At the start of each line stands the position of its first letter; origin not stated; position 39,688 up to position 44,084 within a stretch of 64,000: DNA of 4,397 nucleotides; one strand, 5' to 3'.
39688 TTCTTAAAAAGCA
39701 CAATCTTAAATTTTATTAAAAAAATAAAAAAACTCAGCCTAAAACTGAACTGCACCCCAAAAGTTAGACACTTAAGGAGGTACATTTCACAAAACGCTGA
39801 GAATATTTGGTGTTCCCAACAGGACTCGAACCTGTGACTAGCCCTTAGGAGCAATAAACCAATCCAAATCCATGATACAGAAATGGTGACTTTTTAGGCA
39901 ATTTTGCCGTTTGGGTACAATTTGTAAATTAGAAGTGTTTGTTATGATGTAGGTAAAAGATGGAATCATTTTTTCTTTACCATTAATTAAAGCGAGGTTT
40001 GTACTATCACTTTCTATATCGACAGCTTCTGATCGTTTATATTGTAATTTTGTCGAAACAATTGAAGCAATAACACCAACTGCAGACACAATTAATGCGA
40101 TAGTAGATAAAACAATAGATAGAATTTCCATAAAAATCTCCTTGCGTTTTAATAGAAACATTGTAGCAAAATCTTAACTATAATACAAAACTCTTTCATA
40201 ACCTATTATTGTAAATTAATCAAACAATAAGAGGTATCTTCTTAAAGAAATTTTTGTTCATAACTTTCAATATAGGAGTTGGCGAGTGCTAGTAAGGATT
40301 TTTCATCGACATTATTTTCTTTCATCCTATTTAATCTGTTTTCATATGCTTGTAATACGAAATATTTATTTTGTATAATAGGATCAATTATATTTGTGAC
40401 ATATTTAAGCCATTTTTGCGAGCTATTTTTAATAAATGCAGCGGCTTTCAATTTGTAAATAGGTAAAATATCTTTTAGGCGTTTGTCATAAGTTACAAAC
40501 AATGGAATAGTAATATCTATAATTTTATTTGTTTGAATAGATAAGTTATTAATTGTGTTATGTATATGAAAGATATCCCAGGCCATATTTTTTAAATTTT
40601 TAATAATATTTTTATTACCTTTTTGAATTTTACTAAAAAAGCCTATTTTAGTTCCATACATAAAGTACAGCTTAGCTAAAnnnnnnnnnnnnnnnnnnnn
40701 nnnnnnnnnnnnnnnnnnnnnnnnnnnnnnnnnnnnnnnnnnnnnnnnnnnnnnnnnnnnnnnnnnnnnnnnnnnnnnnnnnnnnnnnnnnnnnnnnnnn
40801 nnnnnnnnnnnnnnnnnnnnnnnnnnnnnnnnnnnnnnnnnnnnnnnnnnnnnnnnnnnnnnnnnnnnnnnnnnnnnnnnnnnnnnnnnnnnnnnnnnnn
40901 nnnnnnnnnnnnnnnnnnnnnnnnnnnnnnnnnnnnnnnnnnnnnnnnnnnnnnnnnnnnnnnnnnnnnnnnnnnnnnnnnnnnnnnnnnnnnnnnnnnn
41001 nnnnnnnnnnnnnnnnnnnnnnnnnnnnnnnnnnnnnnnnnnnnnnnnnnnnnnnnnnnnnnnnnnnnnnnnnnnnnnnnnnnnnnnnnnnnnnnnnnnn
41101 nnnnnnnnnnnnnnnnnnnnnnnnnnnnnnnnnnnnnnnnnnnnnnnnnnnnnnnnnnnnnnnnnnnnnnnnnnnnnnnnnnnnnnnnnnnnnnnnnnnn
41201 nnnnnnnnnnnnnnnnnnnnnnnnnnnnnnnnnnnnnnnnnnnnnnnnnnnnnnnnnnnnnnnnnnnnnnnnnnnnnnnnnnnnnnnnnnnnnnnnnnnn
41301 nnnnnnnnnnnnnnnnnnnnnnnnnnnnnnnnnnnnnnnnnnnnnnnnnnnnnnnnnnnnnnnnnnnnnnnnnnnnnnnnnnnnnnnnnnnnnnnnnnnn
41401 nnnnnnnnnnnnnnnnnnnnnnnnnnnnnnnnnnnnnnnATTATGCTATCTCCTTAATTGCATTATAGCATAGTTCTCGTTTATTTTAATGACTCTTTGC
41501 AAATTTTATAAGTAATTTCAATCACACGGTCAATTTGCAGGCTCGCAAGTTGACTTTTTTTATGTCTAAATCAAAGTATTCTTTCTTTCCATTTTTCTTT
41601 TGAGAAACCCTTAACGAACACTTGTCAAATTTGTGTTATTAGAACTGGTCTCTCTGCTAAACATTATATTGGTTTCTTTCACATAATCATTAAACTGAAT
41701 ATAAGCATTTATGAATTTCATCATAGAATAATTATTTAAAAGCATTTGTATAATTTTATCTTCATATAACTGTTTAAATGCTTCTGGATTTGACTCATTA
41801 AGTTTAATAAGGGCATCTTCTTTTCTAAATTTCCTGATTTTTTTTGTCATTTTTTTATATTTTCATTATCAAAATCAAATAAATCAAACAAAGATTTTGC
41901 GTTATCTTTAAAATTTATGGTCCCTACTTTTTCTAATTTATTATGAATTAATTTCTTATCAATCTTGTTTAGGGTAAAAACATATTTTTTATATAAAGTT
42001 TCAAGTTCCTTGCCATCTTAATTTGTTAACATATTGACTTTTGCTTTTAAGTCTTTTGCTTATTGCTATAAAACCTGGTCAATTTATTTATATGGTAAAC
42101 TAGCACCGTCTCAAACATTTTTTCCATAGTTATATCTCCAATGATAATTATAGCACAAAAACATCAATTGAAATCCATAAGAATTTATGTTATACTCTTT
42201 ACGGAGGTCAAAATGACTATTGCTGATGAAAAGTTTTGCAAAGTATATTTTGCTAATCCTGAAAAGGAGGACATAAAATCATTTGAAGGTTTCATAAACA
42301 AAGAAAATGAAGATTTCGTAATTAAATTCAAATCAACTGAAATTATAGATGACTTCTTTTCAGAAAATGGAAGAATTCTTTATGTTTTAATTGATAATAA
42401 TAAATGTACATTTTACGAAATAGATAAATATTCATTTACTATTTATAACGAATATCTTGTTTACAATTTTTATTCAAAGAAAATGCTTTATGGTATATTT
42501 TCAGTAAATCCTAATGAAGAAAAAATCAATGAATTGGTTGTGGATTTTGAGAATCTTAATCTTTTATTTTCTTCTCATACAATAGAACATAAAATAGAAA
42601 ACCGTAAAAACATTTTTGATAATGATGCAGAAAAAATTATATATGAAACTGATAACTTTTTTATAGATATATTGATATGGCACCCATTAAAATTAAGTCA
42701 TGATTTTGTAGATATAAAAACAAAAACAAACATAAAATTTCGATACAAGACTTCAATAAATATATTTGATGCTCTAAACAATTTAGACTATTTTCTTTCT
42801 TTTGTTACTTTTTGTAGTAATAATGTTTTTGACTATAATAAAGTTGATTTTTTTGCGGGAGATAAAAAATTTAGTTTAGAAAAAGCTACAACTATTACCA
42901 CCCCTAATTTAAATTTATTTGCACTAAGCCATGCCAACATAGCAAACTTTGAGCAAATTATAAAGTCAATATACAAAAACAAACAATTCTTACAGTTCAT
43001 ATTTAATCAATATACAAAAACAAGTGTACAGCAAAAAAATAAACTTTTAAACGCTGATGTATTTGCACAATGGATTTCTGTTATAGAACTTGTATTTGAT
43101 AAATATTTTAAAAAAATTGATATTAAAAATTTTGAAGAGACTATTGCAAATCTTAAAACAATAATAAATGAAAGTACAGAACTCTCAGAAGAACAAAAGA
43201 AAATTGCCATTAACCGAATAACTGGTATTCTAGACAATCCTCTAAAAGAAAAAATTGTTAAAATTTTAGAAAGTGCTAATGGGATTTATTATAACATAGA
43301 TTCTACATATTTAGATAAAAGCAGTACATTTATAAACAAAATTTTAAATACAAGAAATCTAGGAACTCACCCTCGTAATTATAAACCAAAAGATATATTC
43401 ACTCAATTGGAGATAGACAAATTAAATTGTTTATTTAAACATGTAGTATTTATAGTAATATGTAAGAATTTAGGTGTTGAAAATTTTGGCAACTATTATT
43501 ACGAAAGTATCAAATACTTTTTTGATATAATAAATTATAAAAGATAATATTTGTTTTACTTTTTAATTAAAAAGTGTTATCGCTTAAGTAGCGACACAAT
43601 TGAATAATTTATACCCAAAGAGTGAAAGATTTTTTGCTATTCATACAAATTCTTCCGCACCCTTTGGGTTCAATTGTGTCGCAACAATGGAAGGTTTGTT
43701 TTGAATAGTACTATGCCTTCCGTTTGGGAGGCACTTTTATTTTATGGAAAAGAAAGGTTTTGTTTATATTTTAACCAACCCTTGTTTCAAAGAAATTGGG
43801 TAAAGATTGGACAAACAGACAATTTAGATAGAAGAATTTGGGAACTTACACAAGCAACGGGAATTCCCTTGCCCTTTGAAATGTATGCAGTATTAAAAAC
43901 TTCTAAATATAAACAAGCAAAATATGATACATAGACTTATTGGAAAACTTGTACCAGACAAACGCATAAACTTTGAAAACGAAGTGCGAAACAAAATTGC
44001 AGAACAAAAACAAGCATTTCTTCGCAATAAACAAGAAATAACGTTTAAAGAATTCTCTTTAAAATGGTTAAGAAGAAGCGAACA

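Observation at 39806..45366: Integrative island in tRNA-Arg(CCT) bounded by a perfect 46-bp att repeat, with a decaying integrase and intact cargo of unknown function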

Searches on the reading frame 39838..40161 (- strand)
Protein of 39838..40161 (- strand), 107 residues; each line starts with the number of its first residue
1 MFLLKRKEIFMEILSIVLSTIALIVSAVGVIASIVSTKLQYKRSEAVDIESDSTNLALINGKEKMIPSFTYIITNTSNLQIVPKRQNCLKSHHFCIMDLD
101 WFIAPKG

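Call 6: search_protein_families(library=pfam, max_evalue=0.1, proteins=[window:39838-40161:-])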
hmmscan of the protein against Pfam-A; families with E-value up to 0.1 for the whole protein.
window:39838-40161:- (107 aa): 0 families

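Call 7: search_protein_families(library=padloc, max_evalue=0.1, proteins=[window:39838-40161:-])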
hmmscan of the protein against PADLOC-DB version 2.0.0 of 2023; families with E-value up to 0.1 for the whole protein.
window:39838-40161:- (107 aa): 0 families

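Call 10: search_protein_families(library=phrogs, max_evalue=0.01, proteins=[window:39838-40161:-])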
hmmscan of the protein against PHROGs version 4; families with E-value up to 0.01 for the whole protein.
window:39838-40161:- (107 aa): 0 families

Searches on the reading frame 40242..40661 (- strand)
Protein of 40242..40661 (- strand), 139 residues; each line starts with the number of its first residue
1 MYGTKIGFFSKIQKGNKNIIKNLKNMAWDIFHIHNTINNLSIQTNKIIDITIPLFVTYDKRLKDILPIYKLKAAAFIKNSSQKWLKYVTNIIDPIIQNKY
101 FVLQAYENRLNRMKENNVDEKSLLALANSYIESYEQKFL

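Call 6: search_protein_families(library=pfam, max_evalue=0.1, proteins=[window:40242-40661:-])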
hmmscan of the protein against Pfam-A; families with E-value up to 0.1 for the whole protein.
window:40242-40661:- (139 aa): 2 families
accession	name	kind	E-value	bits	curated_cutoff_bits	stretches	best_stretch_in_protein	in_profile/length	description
PF08411.15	Exonuc_X-T_C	-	0.0091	15.6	27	1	57-127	188-263/269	Exonuclease C-terminal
PF13918.12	PLDc_3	-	0.026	14.6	27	1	20-88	12-80/180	PLD-like domain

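Call 7: search_protein_families(library=padloc, max_evalue=0.1, proteins=[window:40242-40661:-])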
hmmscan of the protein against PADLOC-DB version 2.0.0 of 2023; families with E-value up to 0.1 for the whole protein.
window:40242-40661:- (139 aa): 0 families

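Call 10: search_protein_families(library=phrogs, max_evalue=0.01, proteins=[window:40242-40661:-])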
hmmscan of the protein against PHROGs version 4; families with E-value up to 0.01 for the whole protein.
window:40242-40661:- (139 aa): 0 families

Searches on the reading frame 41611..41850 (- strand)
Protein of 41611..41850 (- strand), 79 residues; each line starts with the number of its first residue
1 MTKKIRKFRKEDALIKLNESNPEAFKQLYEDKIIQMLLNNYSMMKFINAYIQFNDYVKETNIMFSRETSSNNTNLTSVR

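Call 6: search_protein_families(library=pfam, max_evalue=0.1, proteins=[window:41611-41850:-])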
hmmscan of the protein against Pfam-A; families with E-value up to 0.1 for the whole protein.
window:41611-41850:- (79 aa): 1 family
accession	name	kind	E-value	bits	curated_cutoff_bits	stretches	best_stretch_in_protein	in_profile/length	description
PF11333.13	DUF3135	-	0.094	13.5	22.7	0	12-39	6-33/81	Protein of unknown function (DUF3135)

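Call 7: search_protein_families(library=padloc, max_evalue=0.1, proteins=[window:41611-41850:-])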
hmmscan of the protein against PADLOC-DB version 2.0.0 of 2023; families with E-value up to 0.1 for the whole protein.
window:41611-41850:- (79 aa): 1 family
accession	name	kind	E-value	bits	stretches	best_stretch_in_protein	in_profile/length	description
PDLC02700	Orf5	-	0.0033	14.2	1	6-69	109-172/555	Orf5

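Call 10: search_protein_families(library=phrogs, max_evalue=0.01, proteins=[window:41611-41850:-])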
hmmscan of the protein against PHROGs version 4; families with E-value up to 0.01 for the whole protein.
window:41611-41850:- (79 aa): 0 families

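Call 73: search_protein_families(library=pfam, max_evalue=0.01, proteins=[L034:443-2014:+, L034:2335-3654:+, L034:3811-4212:-, L034:4647-5294:+, L034:5309-6103:+, L034:6563-7039:+, L034:7357-8070:-, L034:8083-8388:-, L034:8555-8920:+, L035:3065-3670:+])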
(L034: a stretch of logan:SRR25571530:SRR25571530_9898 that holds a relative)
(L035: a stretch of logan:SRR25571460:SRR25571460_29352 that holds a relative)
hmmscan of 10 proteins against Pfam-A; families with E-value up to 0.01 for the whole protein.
L034:443-2014:+ (523 aa): 0 families

L034:2335-3654:+ (439 aa): 1 family
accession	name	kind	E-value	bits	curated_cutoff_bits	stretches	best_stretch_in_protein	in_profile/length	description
PF00078.32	RVT_1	-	1.2e-13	51.7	29.6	1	149-297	57-193/205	Reverse transcriptase (RNA-dependent DNA polymerase)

L034:3811-4212:- (133 aa): 0 families

L034:4647-5294:+ (215 aa): 2 families
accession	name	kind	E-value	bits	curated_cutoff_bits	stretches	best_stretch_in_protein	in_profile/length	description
PF10544.15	T5orf172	-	2.7e-12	47.5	20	1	6-99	1-96/101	T5orf172 domain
PF13455.12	MUG113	-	1.6e-08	35.4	22.3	1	20-98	1-68/73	Meiotically up-regulated gene 113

L034:5309-6103:+ (264 aa): 0 families

L034:6563-7039:+ (158 aa): 1 family
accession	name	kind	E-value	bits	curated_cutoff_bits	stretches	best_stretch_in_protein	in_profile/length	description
PF09949.15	APP1_cat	-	0.0039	17.6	27.1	1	38-106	15-75/154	Phosphatidate phosphatase APP1, catalytic domain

L034:7357-8070:- (237 aa): 0 families

L034:8083-8388:- (101 aa): 3 families
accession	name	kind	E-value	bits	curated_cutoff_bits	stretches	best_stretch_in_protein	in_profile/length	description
PF01381.28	HTH_3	-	0.00018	21.9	23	1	13-66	4-55/55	Helix-turn-helix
PF12844.13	HTH_19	-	0.00041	20.7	30.2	1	8-67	2-59/64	Helix-turn-helix domain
PF13560.12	HTH_31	-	0.0044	17.7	27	1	13-65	9-60/64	Helix-turn-helix domain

L034:8555-8920:+ (121 aa): 0 families

L035:3065-3670:+ (201 aa): 0 families

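Call 100: search_protein_families(library=ncbifam, max_evalue=0.01, proteins=[window:41611-41850:-, P0117, L035:3065-3670:+])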
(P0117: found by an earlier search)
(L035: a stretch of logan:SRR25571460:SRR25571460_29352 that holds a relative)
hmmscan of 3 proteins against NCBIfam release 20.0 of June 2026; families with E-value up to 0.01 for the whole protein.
window:41611-41850:- (79 aa): 0 families

P0117 (470 aa): 8 families
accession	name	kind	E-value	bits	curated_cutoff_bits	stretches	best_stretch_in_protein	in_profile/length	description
TIGR02225.1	recomb_XerD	equivalog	1.1e-19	70.8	329.6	1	158-452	6-273/290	site-specific tyrosine recombinase XerD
NF040815.2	recomb_XerA_Arch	equivalog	1.7e-19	70.5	220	1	194-457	45-258/263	site-specific tyrosine recombinase/integron integrase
NF001399.0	PRK00283.1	subfamily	2.9e-19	69.4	279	1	149-453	6-283/300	tyrosine recombinase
TIGR02224.1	recomb_XerC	equivalog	3.1e-19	69.4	335.15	1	192-452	40-276/295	tyrosine recombinase XerC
NF002331.0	PRK01287.1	subfamily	3.1e-13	49.4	371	1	205-446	87-306/365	site-specific tyrosine recombinase XerC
NF003462.0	PRK05084.1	equivalog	6.6e-09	34.9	267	1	286-465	198-356/360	tyrosine recombinase XerS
TIGR02249.1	integrase_gron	subfamily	2.8e-08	33.5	265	1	407-459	255-306/315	integron integrase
NF011946.0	PRK15417.1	equivalog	0.0049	16.1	435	0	403-455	265-317/337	integron integrase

L035:3065-3670:+ (201 aa): 0 families

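Call 101: search_protein_families(library=padloc, max_evalue=0.01, proteins=[L034:2335-3654:+, L034:443-2014:+, L034:7357-8070:-, L034:6563-7039:+])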
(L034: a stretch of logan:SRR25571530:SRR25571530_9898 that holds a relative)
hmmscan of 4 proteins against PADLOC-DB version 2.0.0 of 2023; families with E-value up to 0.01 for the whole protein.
L034:2335-3654:+ (439 aa): 64 families (the best 25 are shown)
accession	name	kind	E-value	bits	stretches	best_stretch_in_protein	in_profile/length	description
PDLC03750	RT_UG13b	-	1.8e-114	381.1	1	6-435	2-423/430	DRT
PDLC03749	RT_UG13a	-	1.4e-30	104.8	1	39-330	52-325/589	DRT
PDLC03759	RT_UG21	-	3.5e-28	96.6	1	30-326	27-289/503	DRT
PDLC03756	RT_UG19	-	1.9e-25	88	1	38-427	39-399/562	DRT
PDLC03785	RT_UG9_large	-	4e-24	82.9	1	36-337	270-537/772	DRT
PDLC03783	Drt8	-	4.6e-21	73.7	1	139-400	121-344/493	DRT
PDLC03761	RT_UG23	-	2.2e-20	70.7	1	131-304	109-270/489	DRT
PDLC01136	RT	-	5.7e-20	69.9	1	157-300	126-249/263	RT (reverse transcriptase)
PDLC03772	RT_UG33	-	1.7e-19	68.2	1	78-322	73-285/490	DRT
PDLC03747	RT_UG10_small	-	2.6e-18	64.2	1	101-344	453-694/824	DRT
PDLC03760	RT_UG22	-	4.6e-18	63.5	1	35-330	34-276/476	DRT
PDLC03773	RT_UG34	-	6.4e-18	62.9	1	6-303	12-298/512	DRT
PDLC03754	RT_UG17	-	1.5e-17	61.6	1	153-312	121-273/429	DRT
PDLC03742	AbiA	-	5.4e-17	60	1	144-317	138-300/470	DRT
PDLC03758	RT_UG20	-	8.7e-16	56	1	141-302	128-274/511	DRT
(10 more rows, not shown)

L034:443-2014:+ (523 aa): 0 families

L034:7357-8070:- (237 aa): 0 families

L034:6563-7039:+ (158 aa): 0 families

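Call 102: find_encoding_contigs(protein=window:41611-41850:-, flank=10000, max_places=10)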
Protein window:41611-41850:- (79 aa): 23 contigs read that carry it; 10 places shown.
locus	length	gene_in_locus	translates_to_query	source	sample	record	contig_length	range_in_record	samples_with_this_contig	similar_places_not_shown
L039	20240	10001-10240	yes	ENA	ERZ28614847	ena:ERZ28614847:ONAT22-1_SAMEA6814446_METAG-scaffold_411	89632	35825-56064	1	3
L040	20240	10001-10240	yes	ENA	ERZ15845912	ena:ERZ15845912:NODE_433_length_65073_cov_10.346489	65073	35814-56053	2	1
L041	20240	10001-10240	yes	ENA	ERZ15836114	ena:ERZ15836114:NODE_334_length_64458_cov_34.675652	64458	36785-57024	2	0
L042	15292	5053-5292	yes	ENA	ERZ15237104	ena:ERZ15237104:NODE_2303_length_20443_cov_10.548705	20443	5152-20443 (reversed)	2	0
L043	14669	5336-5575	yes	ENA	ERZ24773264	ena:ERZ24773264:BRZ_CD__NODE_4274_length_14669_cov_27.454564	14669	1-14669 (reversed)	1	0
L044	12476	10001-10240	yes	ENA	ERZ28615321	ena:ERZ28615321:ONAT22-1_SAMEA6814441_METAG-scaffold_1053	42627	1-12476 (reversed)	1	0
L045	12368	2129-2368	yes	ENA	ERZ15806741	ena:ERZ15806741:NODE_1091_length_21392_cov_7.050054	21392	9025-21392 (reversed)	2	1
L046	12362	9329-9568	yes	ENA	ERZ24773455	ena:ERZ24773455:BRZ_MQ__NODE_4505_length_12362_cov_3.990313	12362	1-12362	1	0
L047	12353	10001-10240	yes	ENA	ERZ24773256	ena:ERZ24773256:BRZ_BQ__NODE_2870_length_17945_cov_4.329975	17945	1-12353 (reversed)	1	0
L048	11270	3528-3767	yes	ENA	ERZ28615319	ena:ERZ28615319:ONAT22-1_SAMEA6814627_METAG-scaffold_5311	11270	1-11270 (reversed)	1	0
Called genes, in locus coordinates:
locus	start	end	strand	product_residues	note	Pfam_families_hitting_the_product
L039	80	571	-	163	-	PF01925:TauE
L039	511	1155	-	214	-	PF01925:TauE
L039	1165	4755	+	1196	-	-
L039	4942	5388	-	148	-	PF00383:dCMP_cyt_deam_1, PF14437:MafB19-deam, PF14439:Bd3614-deam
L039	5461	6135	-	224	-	PF08713:DNA_alkylation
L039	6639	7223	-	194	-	PF00589:Phage_integrase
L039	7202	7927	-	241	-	PF14659:Phage_int_SAM_3 (weak), PF22022:Phage_int_M (faint)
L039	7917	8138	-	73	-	-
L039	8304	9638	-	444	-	-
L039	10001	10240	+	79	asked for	-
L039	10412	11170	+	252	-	-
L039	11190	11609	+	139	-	-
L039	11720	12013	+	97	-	-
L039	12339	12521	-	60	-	-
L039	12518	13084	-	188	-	-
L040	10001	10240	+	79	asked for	-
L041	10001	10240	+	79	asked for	-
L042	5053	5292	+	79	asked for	-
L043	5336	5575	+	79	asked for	-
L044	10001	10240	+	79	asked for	-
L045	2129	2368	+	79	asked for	-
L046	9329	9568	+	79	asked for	-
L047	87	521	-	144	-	PF01925:TauE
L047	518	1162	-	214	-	PF01925:TauE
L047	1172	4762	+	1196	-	-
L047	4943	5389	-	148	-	PF00383:dCMP_cyt_deam_1, PF14437:MafB19-deam, PF14439:Bd3614-deam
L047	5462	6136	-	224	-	PF08713:DNA_alkylation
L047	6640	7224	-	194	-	PF00589:Phage_integrase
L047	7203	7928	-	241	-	PF14659:Phage_int_SAM_3 (weak), PF22022:Phage_int_M (faint)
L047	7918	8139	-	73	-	-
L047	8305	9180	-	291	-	-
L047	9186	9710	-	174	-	-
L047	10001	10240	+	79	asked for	-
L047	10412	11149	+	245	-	-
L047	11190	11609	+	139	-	-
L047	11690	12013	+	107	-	-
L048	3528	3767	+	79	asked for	-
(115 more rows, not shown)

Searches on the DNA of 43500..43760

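Call 85: search_rna_families(source=window, start=43500, end=43760, threshold=evalue, max_evalue=10)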
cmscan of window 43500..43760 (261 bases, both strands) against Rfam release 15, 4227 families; matches with E-value up to 10: 10.
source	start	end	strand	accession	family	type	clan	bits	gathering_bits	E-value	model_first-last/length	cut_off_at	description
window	43621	43740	+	RF01859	Phe_leader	Cis-reg; leader;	-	23.9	55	0.053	1-125/125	no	Phenylalanine leader peptide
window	43605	43739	+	RF02452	ncr1575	Gene; sRNA;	-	18.5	60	2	1-212/212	no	Bacillus sRNA ncr1575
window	43592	43681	+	RF00956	MIR1444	Gene; miRNA;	-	15.8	80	2.6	1-85/85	no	MIR1444 microRNA precursor family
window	43500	43529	+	RF04356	Plastid-ndhA-ndhB-1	Intron;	CL00155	15.7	61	0.64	20-49/49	5'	Plastid-ndhA-ndhB-1 group II-D5 intron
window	43538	43592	+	RF04343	Plastid-psbA-2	Cis-reg;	CL00153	14.6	55.8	4.5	1-60/60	no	Plastid-psbA-2 3UTR RNA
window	43702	43743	+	RF03388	mir-9418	Gene; miRNA;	-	13.8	82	9.7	14-56/61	no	mir-9418 microRNA precursor family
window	43592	43671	+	RF01422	snoR116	Gene; snRNA; snoRNA; CD-box;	-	13.3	47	8.7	1-86/86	no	small nucleolar RNA snoR116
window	43599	43671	-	RF02670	scaDm46E3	Gene; snRNA; snoRNA; scaRNA;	-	13.1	61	2.4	1-137/137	no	small Cajal body-specific RNA Dm46E3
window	43745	43757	-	RF01952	SOX2OT_exon2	Gene; lncRNA;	-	10.7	45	3.9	57-69/69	no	SOX2 overlapping transcript exon 2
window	43688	43702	-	RF01792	eiav_FSE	Cis-reg; frameshift_element;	-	10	40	6.9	1-35/35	no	ribosomal frameshift site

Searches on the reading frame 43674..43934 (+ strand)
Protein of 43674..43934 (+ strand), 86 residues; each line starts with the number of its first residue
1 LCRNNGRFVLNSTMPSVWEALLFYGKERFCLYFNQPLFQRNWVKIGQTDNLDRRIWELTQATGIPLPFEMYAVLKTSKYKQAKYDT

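Call 6: search_protein_families(library=pfam, max_evalue=0.1, proteins=[window:43674-43934:+])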
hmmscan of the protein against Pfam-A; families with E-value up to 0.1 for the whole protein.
window:43674-43934:+ (86 aa): 2 families
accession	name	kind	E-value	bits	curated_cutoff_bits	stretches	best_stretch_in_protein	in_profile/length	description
PF10544.15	T5orf172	-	5.7e-05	24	20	1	33-82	7-56/101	T5orf172 domain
PF13455.12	MUG113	-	0.00029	21.8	22.3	1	43-78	1-34/73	Meiotically up-regulated gene 113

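Call 7: search_protein_families(library=padloc, max_evalue=0.1, proteins=[window:43674-43934:+])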
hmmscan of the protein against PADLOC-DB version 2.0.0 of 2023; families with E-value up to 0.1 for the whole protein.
window:43674-43934:+ (86 aa): 3 families
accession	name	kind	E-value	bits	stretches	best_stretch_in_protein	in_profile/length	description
PDLC05041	PDC-S57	-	6.2e-11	40.3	1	38-82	16-59/212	-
PDLC05043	PDC-S57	-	5e-09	34.1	1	40-80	16-56/221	-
PDLC05042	PDC-S57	-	8.2e-09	33.5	1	32-81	12-61/245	-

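Call 10: search_protein_families(library=phrogs, max_evalue=0.01, proteins=[window:43674-43934:+])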
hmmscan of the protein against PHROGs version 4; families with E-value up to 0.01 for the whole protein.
window:43674-43934:+ (86 aa): 0 families
